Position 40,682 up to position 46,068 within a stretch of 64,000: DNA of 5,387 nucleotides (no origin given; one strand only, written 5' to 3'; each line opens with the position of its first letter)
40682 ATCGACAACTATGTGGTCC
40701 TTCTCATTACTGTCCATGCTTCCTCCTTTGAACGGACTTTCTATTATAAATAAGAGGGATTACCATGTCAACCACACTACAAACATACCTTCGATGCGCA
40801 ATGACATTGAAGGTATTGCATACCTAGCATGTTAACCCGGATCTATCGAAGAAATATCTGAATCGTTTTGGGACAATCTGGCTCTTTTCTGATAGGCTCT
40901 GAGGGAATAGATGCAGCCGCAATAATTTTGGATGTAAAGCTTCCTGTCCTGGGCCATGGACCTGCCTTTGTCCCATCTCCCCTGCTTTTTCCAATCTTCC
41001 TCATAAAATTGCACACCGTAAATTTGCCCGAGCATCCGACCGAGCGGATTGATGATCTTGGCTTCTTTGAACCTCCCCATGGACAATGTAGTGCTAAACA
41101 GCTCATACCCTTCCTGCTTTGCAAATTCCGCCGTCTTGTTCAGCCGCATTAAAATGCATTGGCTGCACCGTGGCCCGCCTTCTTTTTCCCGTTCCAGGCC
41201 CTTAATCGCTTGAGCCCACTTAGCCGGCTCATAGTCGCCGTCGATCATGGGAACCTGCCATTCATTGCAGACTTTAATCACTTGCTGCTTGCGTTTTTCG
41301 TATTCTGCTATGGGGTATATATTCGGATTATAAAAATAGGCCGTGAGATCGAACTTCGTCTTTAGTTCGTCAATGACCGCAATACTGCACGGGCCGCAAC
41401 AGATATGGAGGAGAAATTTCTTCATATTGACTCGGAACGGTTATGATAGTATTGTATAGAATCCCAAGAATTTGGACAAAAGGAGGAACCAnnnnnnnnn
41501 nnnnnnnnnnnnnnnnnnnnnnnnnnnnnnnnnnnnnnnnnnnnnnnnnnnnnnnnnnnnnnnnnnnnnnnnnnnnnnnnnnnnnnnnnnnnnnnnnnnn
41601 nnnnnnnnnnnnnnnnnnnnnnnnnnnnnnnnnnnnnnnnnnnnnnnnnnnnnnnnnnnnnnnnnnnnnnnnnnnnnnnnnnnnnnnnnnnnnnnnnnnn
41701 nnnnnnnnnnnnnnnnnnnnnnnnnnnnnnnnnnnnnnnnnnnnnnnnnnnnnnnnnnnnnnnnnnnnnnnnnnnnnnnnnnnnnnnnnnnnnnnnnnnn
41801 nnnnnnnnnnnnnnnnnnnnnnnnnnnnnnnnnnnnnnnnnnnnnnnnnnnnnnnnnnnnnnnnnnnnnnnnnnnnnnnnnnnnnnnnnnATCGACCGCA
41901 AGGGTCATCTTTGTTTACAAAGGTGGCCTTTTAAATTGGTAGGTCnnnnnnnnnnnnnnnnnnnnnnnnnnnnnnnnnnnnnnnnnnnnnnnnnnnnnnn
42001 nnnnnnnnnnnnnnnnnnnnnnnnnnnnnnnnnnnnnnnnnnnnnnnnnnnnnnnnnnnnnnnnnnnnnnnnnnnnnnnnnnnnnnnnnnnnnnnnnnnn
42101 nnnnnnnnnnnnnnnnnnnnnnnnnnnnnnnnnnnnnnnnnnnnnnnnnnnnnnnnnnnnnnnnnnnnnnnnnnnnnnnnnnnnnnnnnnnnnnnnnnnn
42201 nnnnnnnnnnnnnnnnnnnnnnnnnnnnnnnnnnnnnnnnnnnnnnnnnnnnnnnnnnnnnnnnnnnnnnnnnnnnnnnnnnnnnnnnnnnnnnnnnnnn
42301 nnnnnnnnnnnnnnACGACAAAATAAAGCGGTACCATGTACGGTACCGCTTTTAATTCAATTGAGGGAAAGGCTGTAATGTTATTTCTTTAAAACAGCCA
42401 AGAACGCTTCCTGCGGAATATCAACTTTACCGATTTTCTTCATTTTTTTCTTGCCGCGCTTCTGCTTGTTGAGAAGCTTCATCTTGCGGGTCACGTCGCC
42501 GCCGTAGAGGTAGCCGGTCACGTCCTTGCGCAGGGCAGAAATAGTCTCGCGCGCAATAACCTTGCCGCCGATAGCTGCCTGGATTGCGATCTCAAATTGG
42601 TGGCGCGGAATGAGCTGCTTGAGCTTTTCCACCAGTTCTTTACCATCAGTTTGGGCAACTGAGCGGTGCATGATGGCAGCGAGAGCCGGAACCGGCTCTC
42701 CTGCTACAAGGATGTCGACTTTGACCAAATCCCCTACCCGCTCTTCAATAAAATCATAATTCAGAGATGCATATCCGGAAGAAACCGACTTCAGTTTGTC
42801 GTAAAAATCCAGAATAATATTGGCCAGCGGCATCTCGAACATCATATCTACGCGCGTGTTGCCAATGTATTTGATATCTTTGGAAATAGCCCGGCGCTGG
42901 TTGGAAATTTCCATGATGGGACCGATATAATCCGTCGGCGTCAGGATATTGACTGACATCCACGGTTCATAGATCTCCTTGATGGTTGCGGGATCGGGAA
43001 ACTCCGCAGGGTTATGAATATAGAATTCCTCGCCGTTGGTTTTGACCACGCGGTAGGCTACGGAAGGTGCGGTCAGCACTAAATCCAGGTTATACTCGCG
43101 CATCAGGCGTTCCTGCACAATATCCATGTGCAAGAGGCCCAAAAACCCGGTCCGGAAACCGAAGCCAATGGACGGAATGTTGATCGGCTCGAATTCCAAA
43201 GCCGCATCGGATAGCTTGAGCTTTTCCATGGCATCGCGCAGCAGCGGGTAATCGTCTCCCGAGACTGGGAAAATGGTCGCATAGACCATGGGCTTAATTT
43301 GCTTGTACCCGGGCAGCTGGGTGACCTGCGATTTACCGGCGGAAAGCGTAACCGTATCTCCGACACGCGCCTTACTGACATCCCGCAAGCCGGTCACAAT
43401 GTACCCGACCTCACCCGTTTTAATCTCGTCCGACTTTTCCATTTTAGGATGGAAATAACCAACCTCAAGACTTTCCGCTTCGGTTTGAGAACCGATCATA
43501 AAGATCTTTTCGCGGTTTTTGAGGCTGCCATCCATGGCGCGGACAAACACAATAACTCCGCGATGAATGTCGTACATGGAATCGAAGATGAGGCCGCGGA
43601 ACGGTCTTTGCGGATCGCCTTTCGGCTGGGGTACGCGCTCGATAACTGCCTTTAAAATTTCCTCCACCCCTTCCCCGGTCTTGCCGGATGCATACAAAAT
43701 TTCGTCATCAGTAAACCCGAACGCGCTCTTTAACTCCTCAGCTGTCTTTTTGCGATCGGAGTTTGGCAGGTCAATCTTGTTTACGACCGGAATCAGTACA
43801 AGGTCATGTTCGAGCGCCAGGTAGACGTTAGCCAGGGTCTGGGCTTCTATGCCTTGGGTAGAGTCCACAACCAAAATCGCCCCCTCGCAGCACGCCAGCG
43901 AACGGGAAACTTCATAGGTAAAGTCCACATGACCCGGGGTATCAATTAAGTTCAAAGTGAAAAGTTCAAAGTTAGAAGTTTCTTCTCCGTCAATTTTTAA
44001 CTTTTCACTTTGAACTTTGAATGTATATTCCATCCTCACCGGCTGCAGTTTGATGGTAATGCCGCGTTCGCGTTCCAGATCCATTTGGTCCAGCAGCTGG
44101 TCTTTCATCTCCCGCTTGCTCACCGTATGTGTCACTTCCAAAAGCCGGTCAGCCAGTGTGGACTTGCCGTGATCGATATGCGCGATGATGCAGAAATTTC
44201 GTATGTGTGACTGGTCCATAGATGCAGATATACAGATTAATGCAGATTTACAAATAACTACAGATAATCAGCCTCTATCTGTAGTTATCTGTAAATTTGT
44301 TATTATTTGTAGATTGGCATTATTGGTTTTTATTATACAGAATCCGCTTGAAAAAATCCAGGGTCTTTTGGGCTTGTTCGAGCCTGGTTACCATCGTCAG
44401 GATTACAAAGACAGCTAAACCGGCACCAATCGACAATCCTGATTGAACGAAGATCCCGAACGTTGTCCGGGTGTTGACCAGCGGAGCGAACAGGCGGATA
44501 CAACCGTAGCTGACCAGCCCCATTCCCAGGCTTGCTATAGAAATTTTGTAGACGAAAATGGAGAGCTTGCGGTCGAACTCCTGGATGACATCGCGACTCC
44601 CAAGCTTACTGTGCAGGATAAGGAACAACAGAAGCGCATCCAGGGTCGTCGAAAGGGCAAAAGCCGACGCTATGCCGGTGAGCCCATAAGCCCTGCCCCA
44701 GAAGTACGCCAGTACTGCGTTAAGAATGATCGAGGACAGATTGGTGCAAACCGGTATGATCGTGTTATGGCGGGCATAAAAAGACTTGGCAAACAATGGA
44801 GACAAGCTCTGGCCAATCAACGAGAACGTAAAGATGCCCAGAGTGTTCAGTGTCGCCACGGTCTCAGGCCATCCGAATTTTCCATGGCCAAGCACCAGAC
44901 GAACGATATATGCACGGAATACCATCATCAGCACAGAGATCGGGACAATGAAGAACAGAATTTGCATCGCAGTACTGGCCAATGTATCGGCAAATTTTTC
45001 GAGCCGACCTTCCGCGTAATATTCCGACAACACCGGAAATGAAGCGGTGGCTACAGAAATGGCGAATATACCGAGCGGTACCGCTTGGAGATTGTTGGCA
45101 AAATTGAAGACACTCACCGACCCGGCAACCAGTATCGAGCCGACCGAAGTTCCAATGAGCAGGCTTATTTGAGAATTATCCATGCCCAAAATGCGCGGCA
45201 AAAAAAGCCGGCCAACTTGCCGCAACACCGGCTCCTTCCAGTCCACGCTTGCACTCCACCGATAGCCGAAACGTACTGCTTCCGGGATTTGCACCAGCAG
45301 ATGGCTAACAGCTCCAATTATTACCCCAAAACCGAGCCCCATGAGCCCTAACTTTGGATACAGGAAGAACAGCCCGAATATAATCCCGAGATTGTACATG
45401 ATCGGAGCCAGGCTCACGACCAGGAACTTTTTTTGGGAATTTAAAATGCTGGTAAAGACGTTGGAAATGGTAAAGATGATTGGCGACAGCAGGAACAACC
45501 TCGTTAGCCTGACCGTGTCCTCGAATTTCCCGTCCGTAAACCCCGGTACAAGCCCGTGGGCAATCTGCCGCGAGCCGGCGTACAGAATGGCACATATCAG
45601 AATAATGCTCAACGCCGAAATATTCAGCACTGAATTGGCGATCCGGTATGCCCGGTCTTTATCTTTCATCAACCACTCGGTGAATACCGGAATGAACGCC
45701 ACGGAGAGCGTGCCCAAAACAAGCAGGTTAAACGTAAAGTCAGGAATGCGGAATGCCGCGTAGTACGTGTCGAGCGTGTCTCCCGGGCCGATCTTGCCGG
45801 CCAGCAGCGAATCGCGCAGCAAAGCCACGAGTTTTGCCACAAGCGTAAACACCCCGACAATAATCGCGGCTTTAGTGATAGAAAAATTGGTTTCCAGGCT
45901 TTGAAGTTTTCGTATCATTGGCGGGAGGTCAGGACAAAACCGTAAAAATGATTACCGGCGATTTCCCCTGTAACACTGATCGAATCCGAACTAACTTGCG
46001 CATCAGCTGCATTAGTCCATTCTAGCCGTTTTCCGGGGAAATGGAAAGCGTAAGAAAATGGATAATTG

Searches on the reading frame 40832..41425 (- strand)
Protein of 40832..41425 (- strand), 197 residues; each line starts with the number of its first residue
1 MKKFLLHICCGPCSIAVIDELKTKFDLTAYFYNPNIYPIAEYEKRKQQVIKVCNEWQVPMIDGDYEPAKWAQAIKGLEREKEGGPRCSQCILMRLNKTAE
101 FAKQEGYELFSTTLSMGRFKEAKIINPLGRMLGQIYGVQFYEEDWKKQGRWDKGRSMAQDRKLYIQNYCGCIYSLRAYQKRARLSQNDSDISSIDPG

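Call 47: search_protein_families(library=pfam, proteins=[window:40832-41425:-], max_evalue=0.001)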
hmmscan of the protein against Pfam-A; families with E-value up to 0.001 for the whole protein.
window:40832-41425:- (197 aa): 1 family
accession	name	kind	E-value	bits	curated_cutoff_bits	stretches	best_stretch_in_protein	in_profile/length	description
PF02677.20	QueH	-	6.2e-64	215.7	23.5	1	5-176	2-174/175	Epoxyqueuosine reductase QueH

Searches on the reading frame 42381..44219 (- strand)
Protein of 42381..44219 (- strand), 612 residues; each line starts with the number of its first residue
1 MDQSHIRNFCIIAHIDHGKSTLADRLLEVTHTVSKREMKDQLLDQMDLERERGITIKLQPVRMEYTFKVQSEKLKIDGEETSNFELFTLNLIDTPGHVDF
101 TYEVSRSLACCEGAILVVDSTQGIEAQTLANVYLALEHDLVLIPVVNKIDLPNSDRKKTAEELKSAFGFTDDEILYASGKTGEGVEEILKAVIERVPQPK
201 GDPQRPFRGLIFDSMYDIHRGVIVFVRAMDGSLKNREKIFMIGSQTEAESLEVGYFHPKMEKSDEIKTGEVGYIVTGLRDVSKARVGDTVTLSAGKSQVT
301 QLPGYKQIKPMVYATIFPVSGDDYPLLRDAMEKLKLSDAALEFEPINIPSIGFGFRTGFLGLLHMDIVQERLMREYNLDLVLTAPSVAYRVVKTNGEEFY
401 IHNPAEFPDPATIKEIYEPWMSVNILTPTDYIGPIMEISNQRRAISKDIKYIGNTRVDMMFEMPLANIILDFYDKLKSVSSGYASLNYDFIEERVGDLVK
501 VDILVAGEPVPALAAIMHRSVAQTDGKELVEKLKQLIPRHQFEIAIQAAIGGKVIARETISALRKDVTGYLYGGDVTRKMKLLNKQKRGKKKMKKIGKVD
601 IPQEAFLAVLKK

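Call 56: find_homologous_proteins(query=window:42381-44219:-, max_evalue=1e-50)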
Query window:42381-44219:- (612 aa): 8000 proteins with E <= 1e-50 among 8000 candidates; the best 120 are listed.
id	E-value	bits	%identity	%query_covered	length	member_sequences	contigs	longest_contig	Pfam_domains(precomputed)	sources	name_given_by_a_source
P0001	0.0e+0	1360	100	100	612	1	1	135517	PF00679.31,PF06421.18,PF00009.34,PF03144.32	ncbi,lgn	-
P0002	0.0e+0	1186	87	100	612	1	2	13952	PF00679.31,PF06421.18,PF00009.34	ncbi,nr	ncbi:MAG TPA: translation elongation factor 4 [Patescibacteria group bacterium]|nr:translation elong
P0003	0.0e+0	1181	86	100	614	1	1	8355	PF00679.31,PF06421.18,PF00009.34,PF03144.32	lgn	-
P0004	0.0e+0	1175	85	100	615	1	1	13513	PF00679.31,PF06421.18,PF00009.34,PF03144.32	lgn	-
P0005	0.0e+0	1173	85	100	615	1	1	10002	PF00679.31,PF06421.18,PF00009.34,PF03144.32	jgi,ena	-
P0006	0.0e+0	1173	85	100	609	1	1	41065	PF00679.31,PF06421.18,PF00009.34,PF03144.32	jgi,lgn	jgi:GTP-binding protein LepA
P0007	0.0e+0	1171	87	100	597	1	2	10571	PF00679.31,PF06421.18,PF00009.34,PF03144.32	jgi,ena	-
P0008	0.0e+0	1169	86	100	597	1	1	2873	PF00679.31,PF06421.18,PF00009.34,PF03144.32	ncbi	-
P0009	0.0e+0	1168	87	100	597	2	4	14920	PF00679.31,PF06421.18,PF00009.34,PF03144.32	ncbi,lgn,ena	-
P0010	0.0e+0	1161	85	100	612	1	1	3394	PF00679.31,PF06421.18,PF00009.34,PF03144.32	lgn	-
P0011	0.0e+0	1161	87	100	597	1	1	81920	PF00679.31,PF06421.18,PF00009.34,PF03144.32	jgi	jgi:GTP-binding protein LepA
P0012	0.0e+0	1159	86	100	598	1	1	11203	PF00679.31,PF06421.18,PF00009.34,PF03144.32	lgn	-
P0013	0.0e+0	1159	85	100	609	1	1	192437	PF00679.31,PF06421.18,PF00009.34,PF03144.32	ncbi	-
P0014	0.0e+0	1157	85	100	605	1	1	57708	PF00679.31,PF06421.18,PF00009.34,PF03144.32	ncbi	-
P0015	0.0e+0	1157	86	100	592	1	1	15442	PF00679.31,PF06421.18,PF00009.34,PF03144.32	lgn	-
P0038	0.0e+0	1134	86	86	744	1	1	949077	PF00679.31,PF06421.18,PF13366.13,PF00009.34,PF03144.32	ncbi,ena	-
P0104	0.0e+0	1056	77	99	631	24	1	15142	PF00679.31,PF06421.18,PF00009.34,PF03144.32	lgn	-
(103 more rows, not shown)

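Call 58: find_encoding_contigs(protein=P0038, flank=6000, max_places=1)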
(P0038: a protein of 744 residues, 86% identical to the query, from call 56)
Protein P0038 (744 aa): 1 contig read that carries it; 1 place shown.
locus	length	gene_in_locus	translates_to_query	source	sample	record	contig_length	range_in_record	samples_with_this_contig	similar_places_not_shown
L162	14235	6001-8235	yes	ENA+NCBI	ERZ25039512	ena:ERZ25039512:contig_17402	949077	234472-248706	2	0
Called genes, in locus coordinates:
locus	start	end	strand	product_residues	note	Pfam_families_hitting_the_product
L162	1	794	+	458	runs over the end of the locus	PF08245:Mur_ligase_M, PF02875:Mur_ligase_C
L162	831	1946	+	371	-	PF01098:FTSW_RODA_SPOVE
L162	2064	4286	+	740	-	PF13196:DUF4012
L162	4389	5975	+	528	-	PF03023:MurJ, PF01943:Polysacc_synt, PF01554:MatE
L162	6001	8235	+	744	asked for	PF00009:GTP_EFTU, PF13366:PDDEXK_3, PF00009:GTP_EFTU, PF03144:GTP_EFTU_D2 (weak), PF00679:EFG_C, PF06421:LepA_C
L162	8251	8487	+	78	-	PF18929:DUF5678 (weak)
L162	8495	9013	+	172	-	PF13650:Asp_protease_2, PF13975:gag-asp_proteas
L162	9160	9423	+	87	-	-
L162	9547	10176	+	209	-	-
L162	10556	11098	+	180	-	PF03703:bPH_2 (weak)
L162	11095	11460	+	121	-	PF04977:DivIC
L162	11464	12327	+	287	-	PF13616:Rotamase_3, PF00639:Rotamase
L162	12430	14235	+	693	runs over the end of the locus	-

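Call 59: find_encoding_contigs(protein=P0104, flank=6000, max_places=1)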
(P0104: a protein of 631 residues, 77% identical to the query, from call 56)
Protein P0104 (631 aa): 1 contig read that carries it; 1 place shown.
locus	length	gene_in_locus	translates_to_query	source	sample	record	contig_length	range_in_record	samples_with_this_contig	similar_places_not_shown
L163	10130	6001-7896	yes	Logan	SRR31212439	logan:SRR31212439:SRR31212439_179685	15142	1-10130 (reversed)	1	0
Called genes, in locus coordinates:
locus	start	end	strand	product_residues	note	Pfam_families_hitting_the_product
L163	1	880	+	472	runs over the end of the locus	PF02826:2-Hacid_dh_C (faint), PF21799:MurD-like_N (weak), PF08245:Mur_ligase_M, PF02875:Mur_ligase_C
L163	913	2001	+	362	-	PF01098:FTSW_RODA_SPOVE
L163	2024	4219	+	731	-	PF13196:DUF4012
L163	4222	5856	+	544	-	PF03023:MurJ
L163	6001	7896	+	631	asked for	PF00009:GTP_EFTU, PF03144:GTP_EFTU_D2 (weak), PF00679:EFG_C, PF06421:LepA_C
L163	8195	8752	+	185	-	-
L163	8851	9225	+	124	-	PF04977:DivIC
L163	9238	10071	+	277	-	PF13616:Rotamase_3, PF00639:Rotamase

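Call 60: find_encoding_contigs(protein=P0002, flank=6000, max_places=1)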
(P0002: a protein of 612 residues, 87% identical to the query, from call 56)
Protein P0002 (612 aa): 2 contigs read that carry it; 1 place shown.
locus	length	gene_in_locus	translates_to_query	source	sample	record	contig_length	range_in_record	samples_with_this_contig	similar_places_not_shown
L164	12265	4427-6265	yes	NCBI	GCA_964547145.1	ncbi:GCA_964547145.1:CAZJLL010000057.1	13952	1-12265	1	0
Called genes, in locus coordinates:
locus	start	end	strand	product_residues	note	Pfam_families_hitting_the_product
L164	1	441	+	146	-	?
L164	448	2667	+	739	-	PF13196:DUF4012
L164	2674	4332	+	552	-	PF03023:MurJ, PF01554:MatE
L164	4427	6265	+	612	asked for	PF00009:GTP_EFTU, PF00679:EFG_C, PF06421:LepA_C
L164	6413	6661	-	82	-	-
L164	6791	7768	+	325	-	PF00248:Aldo_ket_red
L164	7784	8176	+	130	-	PF05514:HR_lesion (faint), PF07681:DoxX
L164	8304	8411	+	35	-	-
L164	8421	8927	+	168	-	PF03703:bPH_2 (weak)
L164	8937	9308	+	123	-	PF04977:DivIC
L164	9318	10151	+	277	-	PF00639:Rotamase, PF13616:Rotamase_3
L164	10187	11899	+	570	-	-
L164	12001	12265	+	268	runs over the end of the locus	PF01177:Asp_Glu_race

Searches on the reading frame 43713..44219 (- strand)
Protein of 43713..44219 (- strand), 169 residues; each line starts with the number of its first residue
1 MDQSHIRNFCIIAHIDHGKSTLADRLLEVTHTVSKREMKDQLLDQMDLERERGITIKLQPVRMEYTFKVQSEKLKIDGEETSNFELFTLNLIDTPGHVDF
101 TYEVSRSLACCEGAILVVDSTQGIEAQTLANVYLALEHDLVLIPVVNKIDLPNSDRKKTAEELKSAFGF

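Call 29: search_solved_structures(query=window:43713-44219:-, show_alignments=3, max_evalue=1e-20)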
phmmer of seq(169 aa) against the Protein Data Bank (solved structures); distinct sequences matched with E-value up to 1e-20: 30.
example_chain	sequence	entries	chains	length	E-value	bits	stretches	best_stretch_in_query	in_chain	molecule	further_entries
2ywe_A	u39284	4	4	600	4.1e-57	195.8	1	1-168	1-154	GTP-binding protein lepA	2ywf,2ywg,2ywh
5imq_B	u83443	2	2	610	5.6e-55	188.8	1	1-168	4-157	Elongation factor 4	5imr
3deg_C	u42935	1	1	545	3.4e-54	186.3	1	5-168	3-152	GTP-binding protein lepA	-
4w2e_y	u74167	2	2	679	4.1e-54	186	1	4-168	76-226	50S ribosomal protein L9, Elongation factor 4 | GDPCP fused to the N-terminus of the ribosomal protein L9,Elongation factor 4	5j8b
3cb4_D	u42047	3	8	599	4.3e-54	186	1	5-168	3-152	GTP-binding protein lepA | Elongation factor 4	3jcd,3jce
7old_C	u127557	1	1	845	4.5e-26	94.9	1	4-167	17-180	Elongation factor 2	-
5it7_1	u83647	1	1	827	2.4e-24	89.3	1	4-166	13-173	Eft2p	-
6gqv_AX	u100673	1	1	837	2.5e-24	89.3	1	4-166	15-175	Elongation factor 2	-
6gq1_AZ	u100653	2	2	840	2.5e-24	89.3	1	4-166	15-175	Elongation factor 2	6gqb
1n0u_A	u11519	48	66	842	2.5e-24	89.3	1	4-166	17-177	Elongation factor 2 | yeast eEF2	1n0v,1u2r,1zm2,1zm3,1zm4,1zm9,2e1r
9rvu_HE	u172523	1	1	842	2.9e-24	89.1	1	4-165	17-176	Elongation factor 2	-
5anb_K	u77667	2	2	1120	4.5e-23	85.2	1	4-162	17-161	ELONGATION FACTOR TU GTP-BINDING DOMAIN-CONTAINING PROTEIN 1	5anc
8ewh_A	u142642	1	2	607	4.7e-23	85.1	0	5-154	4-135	50S ribosomal subunit assembly factor BipA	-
8hl1_AEFG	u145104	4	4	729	5.8e-23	84.8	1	2-164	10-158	Elongation factor 2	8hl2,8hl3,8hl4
6u45_A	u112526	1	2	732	2.9e-22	82.6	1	4-165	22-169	Elongation factor 2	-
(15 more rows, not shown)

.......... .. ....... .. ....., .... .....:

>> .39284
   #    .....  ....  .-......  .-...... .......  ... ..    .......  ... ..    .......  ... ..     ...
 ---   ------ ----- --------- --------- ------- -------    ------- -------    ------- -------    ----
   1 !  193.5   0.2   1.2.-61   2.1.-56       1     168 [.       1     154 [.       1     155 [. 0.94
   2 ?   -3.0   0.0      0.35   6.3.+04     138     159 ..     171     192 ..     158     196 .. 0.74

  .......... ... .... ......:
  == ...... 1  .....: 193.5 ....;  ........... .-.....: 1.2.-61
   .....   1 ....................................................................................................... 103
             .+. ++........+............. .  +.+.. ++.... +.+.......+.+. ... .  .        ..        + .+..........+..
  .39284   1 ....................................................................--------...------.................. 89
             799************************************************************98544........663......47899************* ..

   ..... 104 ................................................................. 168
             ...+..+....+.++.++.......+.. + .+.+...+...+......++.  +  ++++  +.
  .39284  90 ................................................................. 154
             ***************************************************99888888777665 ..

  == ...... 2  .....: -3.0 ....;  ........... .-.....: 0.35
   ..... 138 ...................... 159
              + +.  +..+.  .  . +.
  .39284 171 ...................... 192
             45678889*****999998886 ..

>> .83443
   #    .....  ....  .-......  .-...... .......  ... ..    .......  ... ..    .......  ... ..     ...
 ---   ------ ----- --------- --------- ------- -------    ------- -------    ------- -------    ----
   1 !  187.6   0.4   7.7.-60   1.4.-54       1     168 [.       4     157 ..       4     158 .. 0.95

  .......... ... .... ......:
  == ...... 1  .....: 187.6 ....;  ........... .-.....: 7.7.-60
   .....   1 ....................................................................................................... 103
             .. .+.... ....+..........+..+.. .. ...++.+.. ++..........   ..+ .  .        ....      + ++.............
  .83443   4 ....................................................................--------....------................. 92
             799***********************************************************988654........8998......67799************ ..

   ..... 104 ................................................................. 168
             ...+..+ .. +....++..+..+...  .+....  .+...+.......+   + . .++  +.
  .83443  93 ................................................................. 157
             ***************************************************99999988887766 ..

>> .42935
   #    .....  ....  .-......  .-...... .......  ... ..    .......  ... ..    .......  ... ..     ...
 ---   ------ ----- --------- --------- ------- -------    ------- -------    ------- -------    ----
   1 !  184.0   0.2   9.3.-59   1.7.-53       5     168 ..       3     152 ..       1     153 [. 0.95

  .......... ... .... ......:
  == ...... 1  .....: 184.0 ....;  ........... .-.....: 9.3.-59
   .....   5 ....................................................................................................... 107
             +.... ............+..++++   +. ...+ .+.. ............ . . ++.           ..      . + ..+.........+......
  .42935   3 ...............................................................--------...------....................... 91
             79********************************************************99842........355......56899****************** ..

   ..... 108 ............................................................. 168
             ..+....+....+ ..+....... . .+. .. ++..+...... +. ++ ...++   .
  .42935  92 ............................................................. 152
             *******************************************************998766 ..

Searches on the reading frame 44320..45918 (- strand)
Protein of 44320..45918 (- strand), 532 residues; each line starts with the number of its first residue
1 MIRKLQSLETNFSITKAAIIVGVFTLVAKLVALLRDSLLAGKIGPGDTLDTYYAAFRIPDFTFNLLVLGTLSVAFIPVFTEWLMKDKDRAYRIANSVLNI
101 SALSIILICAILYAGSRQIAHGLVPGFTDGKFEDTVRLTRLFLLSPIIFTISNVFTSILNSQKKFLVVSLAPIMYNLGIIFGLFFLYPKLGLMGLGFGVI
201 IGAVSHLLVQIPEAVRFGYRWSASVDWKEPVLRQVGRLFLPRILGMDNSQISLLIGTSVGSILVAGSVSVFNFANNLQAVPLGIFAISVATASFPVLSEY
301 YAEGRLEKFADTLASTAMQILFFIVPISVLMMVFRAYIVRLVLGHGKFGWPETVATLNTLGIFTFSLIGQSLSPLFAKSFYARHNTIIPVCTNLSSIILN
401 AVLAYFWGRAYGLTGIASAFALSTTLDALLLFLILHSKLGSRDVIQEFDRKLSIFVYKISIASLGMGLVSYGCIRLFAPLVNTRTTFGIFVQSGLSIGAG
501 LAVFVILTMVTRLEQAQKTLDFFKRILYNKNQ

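Call 34: search_protein_families(library=pfam, proteins=[window:44320-45918:-], max_evalue=0.001)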
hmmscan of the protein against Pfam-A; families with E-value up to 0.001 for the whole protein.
window:44320-45918:- (532 aa): 2 families
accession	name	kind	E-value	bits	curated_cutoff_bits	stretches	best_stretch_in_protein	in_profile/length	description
PF03023.19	MurJ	-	9.3e-84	282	27.4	1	43-479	5-438/451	Lipid II flippase MurJ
PF01554.23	MatE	-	2.6e-10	40.6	24.9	1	259-406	20-161/161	MatE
